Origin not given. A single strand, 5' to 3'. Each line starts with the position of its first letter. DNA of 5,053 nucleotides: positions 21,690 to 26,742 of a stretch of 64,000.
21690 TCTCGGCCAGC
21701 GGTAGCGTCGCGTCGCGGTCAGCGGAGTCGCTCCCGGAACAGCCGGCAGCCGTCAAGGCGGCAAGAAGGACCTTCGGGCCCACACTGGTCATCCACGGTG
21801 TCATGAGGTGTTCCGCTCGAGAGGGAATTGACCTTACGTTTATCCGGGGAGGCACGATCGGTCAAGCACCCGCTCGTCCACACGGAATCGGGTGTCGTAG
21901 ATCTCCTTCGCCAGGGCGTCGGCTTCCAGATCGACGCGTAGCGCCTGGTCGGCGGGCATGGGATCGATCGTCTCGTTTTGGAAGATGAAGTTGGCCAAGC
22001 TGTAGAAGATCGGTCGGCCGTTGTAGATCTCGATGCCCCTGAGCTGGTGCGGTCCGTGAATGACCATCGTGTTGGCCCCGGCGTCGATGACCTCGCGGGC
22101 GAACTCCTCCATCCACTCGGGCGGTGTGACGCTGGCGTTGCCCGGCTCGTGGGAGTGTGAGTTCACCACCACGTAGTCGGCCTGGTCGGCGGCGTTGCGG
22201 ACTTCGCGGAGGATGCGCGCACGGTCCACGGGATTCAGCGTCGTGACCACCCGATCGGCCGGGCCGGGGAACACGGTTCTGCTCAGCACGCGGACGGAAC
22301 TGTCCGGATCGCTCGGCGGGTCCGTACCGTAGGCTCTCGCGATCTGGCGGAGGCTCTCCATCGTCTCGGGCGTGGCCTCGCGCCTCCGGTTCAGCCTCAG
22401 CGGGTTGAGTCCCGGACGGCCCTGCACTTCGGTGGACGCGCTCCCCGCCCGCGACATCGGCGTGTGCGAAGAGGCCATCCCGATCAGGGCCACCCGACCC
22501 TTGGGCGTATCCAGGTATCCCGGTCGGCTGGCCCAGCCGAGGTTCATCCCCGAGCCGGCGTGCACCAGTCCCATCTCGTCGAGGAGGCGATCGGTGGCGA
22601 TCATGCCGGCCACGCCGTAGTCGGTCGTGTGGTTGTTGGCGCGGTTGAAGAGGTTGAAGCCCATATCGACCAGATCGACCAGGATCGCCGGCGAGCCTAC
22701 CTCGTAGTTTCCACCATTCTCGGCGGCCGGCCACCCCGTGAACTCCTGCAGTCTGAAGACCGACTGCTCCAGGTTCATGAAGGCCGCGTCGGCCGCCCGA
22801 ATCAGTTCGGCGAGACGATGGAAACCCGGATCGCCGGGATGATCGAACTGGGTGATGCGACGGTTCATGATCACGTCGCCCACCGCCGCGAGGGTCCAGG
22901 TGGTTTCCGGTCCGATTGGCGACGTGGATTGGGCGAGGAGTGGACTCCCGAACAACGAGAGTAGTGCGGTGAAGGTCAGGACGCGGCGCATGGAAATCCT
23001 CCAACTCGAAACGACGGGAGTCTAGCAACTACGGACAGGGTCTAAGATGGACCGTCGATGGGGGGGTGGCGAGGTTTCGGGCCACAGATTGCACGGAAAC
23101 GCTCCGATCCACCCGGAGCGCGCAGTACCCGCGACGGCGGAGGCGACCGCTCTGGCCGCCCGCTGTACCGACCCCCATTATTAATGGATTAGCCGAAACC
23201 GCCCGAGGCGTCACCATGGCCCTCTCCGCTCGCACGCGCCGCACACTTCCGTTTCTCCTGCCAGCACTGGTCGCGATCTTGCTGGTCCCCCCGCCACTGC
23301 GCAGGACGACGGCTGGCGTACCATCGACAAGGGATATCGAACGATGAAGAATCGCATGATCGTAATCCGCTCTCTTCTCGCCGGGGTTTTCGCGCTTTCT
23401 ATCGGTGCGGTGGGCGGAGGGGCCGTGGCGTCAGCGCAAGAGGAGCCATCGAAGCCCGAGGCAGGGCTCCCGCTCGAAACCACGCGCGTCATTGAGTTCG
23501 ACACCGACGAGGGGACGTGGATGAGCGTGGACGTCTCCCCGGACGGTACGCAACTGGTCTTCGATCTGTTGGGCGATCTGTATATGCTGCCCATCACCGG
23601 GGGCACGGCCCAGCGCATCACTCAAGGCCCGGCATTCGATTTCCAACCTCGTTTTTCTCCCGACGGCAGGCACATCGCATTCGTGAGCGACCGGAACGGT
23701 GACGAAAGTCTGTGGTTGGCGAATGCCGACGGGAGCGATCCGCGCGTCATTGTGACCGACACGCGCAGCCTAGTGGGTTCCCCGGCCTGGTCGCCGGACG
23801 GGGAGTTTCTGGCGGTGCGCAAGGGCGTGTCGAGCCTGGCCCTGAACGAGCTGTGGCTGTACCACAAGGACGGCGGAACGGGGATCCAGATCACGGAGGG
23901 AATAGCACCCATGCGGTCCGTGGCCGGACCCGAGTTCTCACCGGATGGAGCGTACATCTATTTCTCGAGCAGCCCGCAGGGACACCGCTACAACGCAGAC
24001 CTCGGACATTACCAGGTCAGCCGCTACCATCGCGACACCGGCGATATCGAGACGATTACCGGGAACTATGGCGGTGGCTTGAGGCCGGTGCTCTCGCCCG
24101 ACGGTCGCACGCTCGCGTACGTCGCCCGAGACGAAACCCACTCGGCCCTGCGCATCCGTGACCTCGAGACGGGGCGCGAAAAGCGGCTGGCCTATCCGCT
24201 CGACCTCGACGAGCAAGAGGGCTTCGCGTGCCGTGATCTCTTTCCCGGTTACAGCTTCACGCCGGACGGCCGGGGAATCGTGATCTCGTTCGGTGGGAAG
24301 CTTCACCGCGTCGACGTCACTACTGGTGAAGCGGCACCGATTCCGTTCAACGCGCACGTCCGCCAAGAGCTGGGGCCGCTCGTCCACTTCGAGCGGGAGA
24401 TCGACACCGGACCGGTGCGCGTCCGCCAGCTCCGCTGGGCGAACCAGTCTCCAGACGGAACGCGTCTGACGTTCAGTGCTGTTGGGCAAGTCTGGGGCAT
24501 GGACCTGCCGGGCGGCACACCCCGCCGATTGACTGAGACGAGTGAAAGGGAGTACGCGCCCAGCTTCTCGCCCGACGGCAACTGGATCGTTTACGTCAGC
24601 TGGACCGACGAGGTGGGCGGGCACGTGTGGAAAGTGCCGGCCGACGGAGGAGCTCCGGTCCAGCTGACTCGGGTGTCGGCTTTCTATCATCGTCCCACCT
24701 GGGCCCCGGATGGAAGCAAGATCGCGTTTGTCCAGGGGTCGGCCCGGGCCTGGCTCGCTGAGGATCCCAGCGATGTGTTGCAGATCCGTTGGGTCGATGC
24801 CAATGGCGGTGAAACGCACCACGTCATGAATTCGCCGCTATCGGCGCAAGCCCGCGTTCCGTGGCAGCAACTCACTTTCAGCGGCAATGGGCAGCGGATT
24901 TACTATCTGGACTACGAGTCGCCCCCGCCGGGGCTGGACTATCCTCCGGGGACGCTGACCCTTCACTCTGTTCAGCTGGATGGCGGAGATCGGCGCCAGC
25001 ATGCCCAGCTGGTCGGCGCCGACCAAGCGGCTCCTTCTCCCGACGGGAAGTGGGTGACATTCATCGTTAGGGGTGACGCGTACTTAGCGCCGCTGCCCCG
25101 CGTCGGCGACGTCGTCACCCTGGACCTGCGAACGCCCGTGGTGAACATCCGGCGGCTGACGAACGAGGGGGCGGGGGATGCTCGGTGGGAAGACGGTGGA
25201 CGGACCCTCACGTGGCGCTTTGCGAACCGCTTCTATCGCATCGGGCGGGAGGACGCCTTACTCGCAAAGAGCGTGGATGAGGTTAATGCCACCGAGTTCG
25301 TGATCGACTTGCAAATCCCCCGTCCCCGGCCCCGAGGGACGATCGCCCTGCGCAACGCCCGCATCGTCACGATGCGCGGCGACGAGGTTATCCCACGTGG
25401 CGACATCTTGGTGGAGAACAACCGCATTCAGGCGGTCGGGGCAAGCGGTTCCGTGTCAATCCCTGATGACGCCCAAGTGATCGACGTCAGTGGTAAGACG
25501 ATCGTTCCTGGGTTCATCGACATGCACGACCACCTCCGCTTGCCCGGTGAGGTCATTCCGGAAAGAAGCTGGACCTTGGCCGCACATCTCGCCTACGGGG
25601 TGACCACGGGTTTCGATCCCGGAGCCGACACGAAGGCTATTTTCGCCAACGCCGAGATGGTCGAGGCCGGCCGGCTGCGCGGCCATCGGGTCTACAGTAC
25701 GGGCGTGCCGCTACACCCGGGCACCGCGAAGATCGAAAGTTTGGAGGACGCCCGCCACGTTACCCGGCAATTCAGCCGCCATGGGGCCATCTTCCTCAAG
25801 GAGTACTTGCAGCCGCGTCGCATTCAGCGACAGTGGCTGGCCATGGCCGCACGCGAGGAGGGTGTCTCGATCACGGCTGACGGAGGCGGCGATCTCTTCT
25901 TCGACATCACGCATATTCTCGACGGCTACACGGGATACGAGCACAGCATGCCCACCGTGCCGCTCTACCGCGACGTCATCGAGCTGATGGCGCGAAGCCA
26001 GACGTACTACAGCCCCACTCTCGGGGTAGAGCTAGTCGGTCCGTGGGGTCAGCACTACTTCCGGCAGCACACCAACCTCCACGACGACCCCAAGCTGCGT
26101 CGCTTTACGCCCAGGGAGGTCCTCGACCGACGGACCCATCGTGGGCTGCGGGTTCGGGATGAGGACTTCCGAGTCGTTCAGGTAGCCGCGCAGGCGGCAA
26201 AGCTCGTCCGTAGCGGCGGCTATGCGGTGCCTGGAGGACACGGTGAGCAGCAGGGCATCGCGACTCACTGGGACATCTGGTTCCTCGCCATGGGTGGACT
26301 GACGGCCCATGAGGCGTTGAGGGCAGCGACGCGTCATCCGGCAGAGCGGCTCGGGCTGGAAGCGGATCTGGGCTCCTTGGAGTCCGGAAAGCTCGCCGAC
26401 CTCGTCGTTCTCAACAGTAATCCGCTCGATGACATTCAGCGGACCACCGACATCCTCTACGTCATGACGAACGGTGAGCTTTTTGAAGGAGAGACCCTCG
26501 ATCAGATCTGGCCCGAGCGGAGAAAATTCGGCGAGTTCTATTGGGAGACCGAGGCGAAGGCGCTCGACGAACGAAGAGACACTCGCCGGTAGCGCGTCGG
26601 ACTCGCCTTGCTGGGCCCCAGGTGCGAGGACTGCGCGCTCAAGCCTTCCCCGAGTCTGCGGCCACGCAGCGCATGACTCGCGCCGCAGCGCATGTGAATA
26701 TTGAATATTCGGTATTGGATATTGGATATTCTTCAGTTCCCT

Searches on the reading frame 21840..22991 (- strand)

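Call 51: search_protein_families(library=pfam, proteins=[window:21840-22991:-], max_evalue=0.001)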
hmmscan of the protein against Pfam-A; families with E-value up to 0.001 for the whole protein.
window:21840-22991:- (383 aa): 1 family
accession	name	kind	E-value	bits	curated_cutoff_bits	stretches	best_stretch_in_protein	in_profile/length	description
PF09587.15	PGA_cap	-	1.1e-49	169.7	27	1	33-338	1-254/255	Bacterial capsule synthesis protein PGA_cap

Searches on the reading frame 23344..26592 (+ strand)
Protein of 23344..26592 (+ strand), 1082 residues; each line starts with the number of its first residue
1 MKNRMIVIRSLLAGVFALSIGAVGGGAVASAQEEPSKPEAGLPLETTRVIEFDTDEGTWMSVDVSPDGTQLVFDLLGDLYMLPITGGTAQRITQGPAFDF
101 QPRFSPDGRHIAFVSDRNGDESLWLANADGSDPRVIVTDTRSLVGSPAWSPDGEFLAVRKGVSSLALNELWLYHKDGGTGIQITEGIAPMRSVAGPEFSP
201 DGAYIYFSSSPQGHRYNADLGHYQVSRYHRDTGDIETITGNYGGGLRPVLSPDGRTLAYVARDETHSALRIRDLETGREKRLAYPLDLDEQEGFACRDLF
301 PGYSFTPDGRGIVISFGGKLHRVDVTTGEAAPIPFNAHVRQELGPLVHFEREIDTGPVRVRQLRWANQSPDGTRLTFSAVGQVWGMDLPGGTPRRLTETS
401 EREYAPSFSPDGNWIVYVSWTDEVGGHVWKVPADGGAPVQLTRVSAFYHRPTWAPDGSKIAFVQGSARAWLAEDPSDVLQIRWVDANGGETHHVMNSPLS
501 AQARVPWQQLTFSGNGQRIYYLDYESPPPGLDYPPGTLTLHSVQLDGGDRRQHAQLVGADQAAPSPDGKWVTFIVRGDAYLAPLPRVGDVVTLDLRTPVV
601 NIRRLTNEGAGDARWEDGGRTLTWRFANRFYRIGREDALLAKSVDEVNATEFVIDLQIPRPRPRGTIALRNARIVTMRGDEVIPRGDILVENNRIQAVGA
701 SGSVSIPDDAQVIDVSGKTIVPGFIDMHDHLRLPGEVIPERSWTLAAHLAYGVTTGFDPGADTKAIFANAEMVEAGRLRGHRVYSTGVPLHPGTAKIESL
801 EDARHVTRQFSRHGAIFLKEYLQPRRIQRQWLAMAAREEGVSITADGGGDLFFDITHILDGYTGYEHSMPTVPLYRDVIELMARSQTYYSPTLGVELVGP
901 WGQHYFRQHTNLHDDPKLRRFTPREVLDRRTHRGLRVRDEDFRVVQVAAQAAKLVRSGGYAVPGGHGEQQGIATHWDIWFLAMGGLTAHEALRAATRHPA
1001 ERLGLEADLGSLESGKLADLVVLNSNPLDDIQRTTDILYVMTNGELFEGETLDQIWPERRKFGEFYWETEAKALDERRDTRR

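Call 51: search_protein_families(library=pfam, proteins=[window:23344-26592:+], max_evalue=0.001)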
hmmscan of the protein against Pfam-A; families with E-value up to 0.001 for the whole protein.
window:23344-26592:+ (1082 aa): 6 families
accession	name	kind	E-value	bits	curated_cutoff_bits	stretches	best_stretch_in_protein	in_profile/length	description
PF07676.18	PD40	-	7.6e-41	137.7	20.9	2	90-120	2-33/38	WD40-like Beta Propeller Repeat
PF07969.17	Amidohydro_3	-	6.9e-15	55.9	29.7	1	978-1029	399-450/472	Amidohydrolase family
PF01979.26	Amidohydro_1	-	1.7e-14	54.3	25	1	983-1046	278-344/345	Amidohydrolase family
PF00930.27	DPPIV_N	-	2.5e-13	49.9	22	0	44-95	30-81/354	Dipeptidyl peptidase IV (DPP IV) N-terminal region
PF25174.1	Beta-prop_THOC3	-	3.4e-05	23.4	305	0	99-169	91-157/272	THOC3 beta-propeller domain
PF10647.15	Gmad1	-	0.00029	21.2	20.5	0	104-162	30-85/251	Lipoprotein LpqB beta-propeller domain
